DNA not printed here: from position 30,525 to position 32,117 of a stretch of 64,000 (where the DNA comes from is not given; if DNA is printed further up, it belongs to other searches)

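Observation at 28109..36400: Minus-strand operon: giant kinase/cyclase-like/STAND-NTPase/TPR protein, patatin phospholipase, membrane Ser/Thr kinase, TPR membrane protein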

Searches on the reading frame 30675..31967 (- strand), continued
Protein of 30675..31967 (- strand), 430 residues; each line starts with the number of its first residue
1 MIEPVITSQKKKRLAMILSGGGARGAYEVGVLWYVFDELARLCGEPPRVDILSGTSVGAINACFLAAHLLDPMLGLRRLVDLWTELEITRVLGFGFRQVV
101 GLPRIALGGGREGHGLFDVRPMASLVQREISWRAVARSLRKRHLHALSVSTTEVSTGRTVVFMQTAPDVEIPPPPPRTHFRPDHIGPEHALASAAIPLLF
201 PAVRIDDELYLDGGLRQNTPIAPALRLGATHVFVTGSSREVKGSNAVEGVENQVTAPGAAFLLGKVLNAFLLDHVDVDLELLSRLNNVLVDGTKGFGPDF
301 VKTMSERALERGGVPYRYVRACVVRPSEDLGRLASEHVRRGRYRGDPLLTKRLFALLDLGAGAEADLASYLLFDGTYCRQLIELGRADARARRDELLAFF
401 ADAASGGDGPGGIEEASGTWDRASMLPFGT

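Call 59: list_cluster_members(proteins=[P0248, P0251, P0252, P0254, P0256, P0265, P0280, P0300, P0331, P0377])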
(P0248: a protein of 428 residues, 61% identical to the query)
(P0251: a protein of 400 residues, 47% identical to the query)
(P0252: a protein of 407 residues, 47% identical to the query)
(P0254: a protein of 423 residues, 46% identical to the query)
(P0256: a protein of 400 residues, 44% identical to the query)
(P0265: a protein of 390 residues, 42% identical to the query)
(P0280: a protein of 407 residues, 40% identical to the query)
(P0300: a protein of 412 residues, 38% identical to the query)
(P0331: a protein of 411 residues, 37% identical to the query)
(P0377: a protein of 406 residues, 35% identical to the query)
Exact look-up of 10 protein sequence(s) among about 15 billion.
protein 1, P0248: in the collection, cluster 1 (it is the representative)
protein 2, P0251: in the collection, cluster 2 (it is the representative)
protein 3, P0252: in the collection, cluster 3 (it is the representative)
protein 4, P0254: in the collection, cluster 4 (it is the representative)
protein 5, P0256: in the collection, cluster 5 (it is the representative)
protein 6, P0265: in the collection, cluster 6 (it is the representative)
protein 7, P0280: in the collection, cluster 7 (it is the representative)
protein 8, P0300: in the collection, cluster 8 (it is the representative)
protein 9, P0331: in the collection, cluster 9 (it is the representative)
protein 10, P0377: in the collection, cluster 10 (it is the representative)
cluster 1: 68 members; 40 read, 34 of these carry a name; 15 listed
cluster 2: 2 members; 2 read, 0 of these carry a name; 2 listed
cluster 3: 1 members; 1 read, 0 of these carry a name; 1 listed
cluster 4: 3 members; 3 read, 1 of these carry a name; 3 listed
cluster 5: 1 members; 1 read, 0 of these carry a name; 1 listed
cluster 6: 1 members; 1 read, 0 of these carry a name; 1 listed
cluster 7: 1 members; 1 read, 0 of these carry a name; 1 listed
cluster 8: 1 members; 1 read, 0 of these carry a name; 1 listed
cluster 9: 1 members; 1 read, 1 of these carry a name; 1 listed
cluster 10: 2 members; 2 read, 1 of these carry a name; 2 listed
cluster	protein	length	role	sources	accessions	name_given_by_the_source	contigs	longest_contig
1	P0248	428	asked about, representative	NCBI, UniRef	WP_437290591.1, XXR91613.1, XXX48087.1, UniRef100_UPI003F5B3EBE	patatin-like phospholipase family protein [Sorangium sp. So ce406] | patatin-like phospholipase family protein n=1 Tax=unclassified Sorangium TaxID=2621164 ...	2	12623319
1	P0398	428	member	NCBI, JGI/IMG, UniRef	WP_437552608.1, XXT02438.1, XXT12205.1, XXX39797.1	patatin-like phospholipase family protein [Sorangium sp. So ce327] | NTE family protein | patatin-like phospholipase family protein n=1 Tax=unclassified Sorangium TaxID=2621164 ...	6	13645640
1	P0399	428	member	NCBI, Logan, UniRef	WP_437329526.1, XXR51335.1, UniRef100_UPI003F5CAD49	patatin-like phospholipase family protein [Sorangium sp. So ce381] | patatin-like phospholipase family protein n=1 Tax=Sorangium sp. So ce381 TaxID=3133307 ...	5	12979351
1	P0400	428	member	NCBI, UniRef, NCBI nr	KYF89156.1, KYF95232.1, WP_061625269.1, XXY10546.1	patatin-like phospholipase family protein [Sorangium sp. So ce296] | PNPLA domain-containing protein n=1 Tax=Sorangium cellulosum TaxID=56 ... | hypothetical protein BE18_34010 [Sorangium cellulosum]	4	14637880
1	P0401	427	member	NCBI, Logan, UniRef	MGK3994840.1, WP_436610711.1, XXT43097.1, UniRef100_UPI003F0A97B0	patatin-like phospholipase family protein [Sorangium sp. So ce1024] | patatin-like phospholipase family protein n=1 Tax=unclassified Sorangium TaxID=2621164 ...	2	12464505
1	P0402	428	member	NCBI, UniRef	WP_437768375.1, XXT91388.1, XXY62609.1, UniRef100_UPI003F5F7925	patatin-like phospholipase family protein [Sorangium sp. So ce281] | patatin-like phospholipase family protein n=1 Tax=unclassified Sorangium TaxID=2621164 ...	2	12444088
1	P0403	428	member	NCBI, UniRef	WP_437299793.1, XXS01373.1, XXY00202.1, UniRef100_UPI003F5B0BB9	patatin-like phospholipase family protein [Sorangium sp. So ce426] | patatin-like phospholipase family protein n=1 Tax=unclassified Sorangium TaxID=2621164 ...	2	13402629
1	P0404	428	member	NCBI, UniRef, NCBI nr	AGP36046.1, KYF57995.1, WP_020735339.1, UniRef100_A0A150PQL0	hypothetical protein BE04_28540 [Sorangium cellulosum] | PNPLA domain-containing protein n=2 Tax=Sorangium cellulosum TaxID=56 ... | patatin-like phospholipase family protein [Sorangium cellulosum]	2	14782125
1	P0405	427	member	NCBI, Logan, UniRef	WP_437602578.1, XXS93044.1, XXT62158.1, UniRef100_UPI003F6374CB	patatin-like phospholipase family protein [Sorangium sp. So ce590] | patatin-like phospholipase family protein n=1 Tax=unclassified Sorangium TaxID=2621164 ...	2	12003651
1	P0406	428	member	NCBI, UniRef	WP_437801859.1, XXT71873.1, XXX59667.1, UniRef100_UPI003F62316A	patatin-like phospholipase family protein [Sorangium sp. So ce693] | patatin-like phospholipase family protein n=1 Tax=unclassified Sorangium TaxID=2621164 ...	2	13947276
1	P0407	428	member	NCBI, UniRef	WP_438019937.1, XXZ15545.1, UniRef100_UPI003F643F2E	patatin-like phospholipase family protein [Sorangium sp. So ce315] | patatin-like phospholipase family protein n=1 Tax=Sorangium sp. So ce315 TaxID=3133299 ...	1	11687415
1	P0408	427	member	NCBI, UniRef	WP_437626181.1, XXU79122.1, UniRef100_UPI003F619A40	patatin-like phospholipase family protein [Sorangium sp. So ce1151] | patatin-like phospholipase family protein n=1 Tax=Sorangium sp. So ce1151 TaxID=3133332 ...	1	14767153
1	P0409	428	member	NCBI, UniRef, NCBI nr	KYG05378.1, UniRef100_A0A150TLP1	hypothetical protein BE21_41105 [Sorangium cellulosum] | PNPLA domain-containing protein n=1 Tax=Sorangium cellulosum TaxID=56 ...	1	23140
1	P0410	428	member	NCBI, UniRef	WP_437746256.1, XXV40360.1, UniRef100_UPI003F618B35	patatin-like phospholipase family protein [Sorangium sp. So ce1504] | patatin-like phospholipase family protein n=1 Tax=Sorangium sp. So ce1504 TaxID=3133337 ...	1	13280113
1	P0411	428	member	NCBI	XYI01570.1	patatin-like phospholipase family protein [Sorangium sp. So ce1128]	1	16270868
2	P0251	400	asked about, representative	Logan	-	-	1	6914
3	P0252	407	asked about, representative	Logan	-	-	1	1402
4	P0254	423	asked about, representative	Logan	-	-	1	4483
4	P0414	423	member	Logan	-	-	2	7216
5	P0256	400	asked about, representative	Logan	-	-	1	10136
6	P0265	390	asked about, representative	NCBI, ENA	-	-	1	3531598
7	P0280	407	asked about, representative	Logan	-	-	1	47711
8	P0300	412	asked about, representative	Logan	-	-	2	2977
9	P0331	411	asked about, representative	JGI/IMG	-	NTE family protein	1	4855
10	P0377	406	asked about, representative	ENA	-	-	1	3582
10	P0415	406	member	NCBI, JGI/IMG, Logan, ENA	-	NTE family protein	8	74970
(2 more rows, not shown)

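Call 60: find_encoding_contigs(protein=P0248, flank=10000, max_places=2)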
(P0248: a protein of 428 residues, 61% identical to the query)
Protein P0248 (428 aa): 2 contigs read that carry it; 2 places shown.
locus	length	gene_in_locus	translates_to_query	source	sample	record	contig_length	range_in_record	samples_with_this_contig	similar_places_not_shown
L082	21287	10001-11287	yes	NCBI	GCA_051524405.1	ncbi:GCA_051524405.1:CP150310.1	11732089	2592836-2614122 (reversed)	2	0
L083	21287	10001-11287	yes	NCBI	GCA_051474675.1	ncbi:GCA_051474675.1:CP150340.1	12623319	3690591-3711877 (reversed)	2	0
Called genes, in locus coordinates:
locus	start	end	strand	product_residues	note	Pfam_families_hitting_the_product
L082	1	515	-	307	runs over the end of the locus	PF00528:BPD_transp_1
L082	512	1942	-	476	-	PF13379:NMT1_2, PF09084:NMT1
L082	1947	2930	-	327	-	-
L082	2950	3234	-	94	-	PF13187:Fer4_9 (weak), PF00037:Fer4 (faint), PF14697:Fer4_21 (weak), PF12838:Fer4_7 (weak)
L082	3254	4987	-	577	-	PF00890:FAD_binding_2, PF01266:DAO (weak), PF01946:Thi4 (faint), PF03486:HI0933_like (faint), PF04820:Trp_halogenase (faint), PF07992:Pyr_redox_2 (faint), PF12831:FAD_oxidored (faint), PF02910:Succ_DH_flav_C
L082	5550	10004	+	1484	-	PF00069:Pkinase, PF07714:PK_Tyr_Ser-Thr, PF13191:AAA_16, PF13401:AAA_22 (faint), PF07719:TPR_2 (faint), PF13181:TPR_8 (faint), PF17874:TPR_MalT (weak), PF13424:TPR_12 (weak), +1 more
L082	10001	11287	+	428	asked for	PF01734:Patatin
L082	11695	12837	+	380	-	PF09084:NMT1, PF13379:NMT1_2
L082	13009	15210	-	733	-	PF07238:PilZ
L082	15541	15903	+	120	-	-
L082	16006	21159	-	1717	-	PF00069:Pkinase, PF07714:PK_Tyr_Ser-Thr, PF13191:AAA_16, PF01590:GAF, PF13185:GAF_2, PF13492:GAF_3, PF01740:STAS, PF13466:STAS_2 (weak)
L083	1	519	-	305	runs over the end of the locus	PF00528:BPD_transp_1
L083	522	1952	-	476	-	PF13379:NMT1_2, PF09084:NMT1 (weak)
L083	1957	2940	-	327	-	-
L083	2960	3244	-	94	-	PF13187:Fer4_9 (weak), PF00037:Fer4 (faint), PF14697:Fer4_21 (weak), PF12838:Fer4_7 (weak)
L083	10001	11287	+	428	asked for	PF01734:Patatin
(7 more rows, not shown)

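Call 61: find_encoding_contigs(protein=P0265, flank=8000, max_places=1)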
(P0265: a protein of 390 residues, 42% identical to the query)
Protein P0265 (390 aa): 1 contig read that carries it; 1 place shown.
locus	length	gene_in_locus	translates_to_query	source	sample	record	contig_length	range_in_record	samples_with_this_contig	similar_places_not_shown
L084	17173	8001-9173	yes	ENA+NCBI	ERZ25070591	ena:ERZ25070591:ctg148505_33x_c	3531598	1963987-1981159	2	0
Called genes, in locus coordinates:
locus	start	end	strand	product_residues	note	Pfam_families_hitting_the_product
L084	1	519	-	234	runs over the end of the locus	PF00072:Response_reg, PF00486:Trans_reg_C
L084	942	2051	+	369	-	PF01926:MMR_HSR1, PF02421:FeoB_N, PF06071:YchF-GTPase_C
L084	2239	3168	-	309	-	PF00005:ABC_tran, PF13304:AAA_21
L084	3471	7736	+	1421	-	PF00069:Pkinase, PF07714:PK_Tyr_Ser-Thr, PF13414:TPR_11 (faint), PF13428:TPR_14 (faint), PF13191:AAA_16, PF13424:TPR_12 (faint), PF00515:TPR_1 (faint), PF07719:TPR_2 (faint), +1 more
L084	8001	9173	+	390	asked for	PF01734:Patatin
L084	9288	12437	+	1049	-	PF00515:TPR_1 (faint), PF07719:TPR_2 (faint), PF12895:ANAPC3 (faint), PF14559:TPR_19 (weak), PF13428:TPR_14 (weak), PF13432:TPR_16, PF14559:TPR_19, PF13432:TPR_16 (weak), +6 more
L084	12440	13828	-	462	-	PF00069:Pkinase, PF07714:PK_Tyr_Ser-Thr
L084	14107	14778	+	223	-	PF00834:Ribul_P_3_epim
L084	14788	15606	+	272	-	PF01678:DAP_epimerase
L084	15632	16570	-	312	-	PF00135:COesterase, PF20434:BD-FAE, PF07859:Abhydrolase_3, PF00326:Peptidase_S9 (weak)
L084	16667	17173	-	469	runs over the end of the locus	PF02812:ELFV_dehydrog_N, PF00208:ELFV_dehydrog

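Call 62: find_encoding_contigs(protein=P0280, flank=8000, max_places=1)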
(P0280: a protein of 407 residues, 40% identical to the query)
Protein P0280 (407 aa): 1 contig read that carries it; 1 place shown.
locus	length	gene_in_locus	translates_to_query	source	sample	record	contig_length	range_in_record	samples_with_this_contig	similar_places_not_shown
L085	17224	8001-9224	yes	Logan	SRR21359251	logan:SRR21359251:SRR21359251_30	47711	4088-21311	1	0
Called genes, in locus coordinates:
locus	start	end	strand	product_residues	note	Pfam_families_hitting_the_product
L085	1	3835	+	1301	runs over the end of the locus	PF00082:Peptidase_S8, PF12245:Big_3_2 (faint), PF17936:Big_6 (faint), PF19077:Big_13 (faint), PF27332:TP_0781 (faint), PF09136:Glucodextran_B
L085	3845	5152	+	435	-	PF01590:GAF (weak), PF13185:GAF_2 (weak), PF00512:HisKA, PF02518:HATPase_c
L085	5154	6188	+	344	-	PF02547:Queuosine_synth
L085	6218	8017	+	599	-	PF00664:ABC_membrane, PF00005:ABC_tran, PF02463:SMC_N (weak)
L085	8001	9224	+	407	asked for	PF01734:Patatin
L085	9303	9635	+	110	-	PF01740:STAS, PF13466:STAS_2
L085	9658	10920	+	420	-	PF04413:Glycos_transf_N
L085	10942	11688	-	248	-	PF13489:Methyltransf_23, PF13649:Methyltransf_25 (weak), PF13847:Methyltransf_31 (weak), PF08241:Methyltransf_11, PF08242:Methyltransf_12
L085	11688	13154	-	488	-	PF02310:B12-binding, PF04055:Radical_SAM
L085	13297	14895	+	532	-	-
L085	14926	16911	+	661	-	PF05228:CHASE4, PF00672:HAMP (weak), PF00015:MCPsignal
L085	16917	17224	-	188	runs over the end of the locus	-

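Call 63: find_encoding_contigs(protein=P0415, flank=8000, max_places=2)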
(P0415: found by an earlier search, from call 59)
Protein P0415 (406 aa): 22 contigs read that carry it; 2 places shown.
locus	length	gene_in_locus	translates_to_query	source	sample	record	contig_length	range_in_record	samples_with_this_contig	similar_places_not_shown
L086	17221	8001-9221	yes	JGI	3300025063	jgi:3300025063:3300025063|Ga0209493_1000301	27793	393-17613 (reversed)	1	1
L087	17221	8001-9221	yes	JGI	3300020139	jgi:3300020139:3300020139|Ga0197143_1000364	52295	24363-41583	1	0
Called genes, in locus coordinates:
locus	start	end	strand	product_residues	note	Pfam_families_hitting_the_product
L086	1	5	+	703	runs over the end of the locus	-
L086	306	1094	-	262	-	PF01113:DapB_N, PF05173:DapB_C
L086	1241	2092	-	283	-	PF01048:PNP_UDP_1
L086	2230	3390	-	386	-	-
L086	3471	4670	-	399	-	PF00155:Aminotran_1_2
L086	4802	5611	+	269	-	PF13174:TPR_6 (faint), PF13428:TPR_14 (faint), PF13432:TPR_16 (weak), PF14559:TPR_19 (faint)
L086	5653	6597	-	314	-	PF00056:Ldh_1_N, PF02866:Ldh_1_C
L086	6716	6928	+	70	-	-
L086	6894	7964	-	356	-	PF01636:APH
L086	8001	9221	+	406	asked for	PF01734:Patatin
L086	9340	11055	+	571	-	PF01642:MM_CoA_mutase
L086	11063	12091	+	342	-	PF03934:T2SSK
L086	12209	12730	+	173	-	-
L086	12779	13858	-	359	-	PF01926:MMR_HSR1, PF02421:FeoB_N (weak), PF02824:TGS (faint), PF06071:YchF-GTPase_C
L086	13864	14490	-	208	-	PF01738:DLH (weak), PF02129:Peptidase_S15 (weak), PF20434:BD-FAE (weak), PF00561:Abhydrolase_1, PF12146:Hydrolase_4, PF20408:Abhydrolase_11, PF05728:UPF0227 (faint), PF12697:Abhydrolase_6, +1 more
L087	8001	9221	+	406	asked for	PF01734:Patatin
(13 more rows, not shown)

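Call 64: find_encoding_contigs(protein=P0251, flank=8000, max_places=1)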
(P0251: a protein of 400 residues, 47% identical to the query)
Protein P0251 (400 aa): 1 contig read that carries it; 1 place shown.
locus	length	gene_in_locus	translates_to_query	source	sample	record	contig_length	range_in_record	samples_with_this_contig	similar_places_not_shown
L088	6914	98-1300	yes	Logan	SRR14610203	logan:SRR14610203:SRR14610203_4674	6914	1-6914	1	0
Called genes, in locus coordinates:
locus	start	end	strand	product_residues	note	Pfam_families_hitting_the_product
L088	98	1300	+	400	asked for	PF01734:Patatin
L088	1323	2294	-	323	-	-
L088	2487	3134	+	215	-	PF07638:Sigma70_ECF (weak), PF04542:Sigma70_r2, PF08281:Sigma70_r4_2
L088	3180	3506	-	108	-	PF07238:PilZ (weak)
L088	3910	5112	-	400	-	PF00534:Glycos_transf_1, PF13692:Glyco_trans_1_4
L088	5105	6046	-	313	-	PF01073:3Beta_HSD, PF01370:Epimerase, PF04321:RmlD_sub_bind, PF05368:NmrA (weak), PF13460:NAD_binding_10, PF16363:GDP_Man_Dehyd, PF02719:Polysacc_synt_2 (weak), PF07993:NAD_binding_4 (weak)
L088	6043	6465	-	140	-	PF00908:dTDP_sugar_isom (weak)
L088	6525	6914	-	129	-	?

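Call 65: find_encoding_contigs(protein=P0256, flank=8000, max_places=1)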
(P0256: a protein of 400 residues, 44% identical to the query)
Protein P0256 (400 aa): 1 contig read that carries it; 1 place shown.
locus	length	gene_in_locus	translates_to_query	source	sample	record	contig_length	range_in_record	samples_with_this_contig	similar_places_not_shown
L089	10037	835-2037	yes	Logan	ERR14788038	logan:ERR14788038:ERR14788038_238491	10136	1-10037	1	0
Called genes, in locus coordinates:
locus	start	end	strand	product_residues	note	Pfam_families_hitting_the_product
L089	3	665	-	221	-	?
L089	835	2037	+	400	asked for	PF01734:Patatin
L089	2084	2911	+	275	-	PF05219:DREV (weak), PF01209:Ubie_methyltran, PF03141:Methyltransf_29 (weak), PF13489:Methyltransf_23, PF08241:Methyltransf_11, PF08242:Methyltransf_12, PF13649:Methyltransf_25, PF13847:Methyltransf_31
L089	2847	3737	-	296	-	PF02574:S-methyl_trans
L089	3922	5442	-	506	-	PF01425:Amidase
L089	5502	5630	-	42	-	-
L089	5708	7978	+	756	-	PF00330:Aconitase, PF00694:Aconitase_C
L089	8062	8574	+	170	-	PF01618:MotA_ExbB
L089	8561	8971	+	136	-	PF02472:ExbD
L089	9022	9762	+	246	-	PF13103:TonB_2, PF03544:TonB_C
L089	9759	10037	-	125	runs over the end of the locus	?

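Call 66: find_encoding_contigs(protein=P0414, flank=8000, max_places=1)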
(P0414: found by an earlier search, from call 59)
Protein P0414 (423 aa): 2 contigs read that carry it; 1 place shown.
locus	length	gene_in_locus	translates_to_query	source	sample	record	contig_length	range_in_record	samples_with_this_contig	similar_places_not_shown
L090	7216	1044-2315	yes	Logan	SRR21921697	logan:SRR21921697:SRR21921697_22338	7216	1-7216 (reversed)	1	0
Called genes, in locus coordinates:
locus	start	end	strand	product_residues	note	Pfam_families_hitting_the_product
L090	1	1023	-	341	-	?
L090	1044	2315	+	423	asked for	PF01734:Patatin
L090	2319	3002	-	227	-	PF02517:Rce1-like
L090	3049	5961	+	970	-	PF00675:Peptidase_M16, PF05193:Peptidase_M16_C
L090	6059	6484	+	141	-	-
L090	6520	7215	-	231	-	?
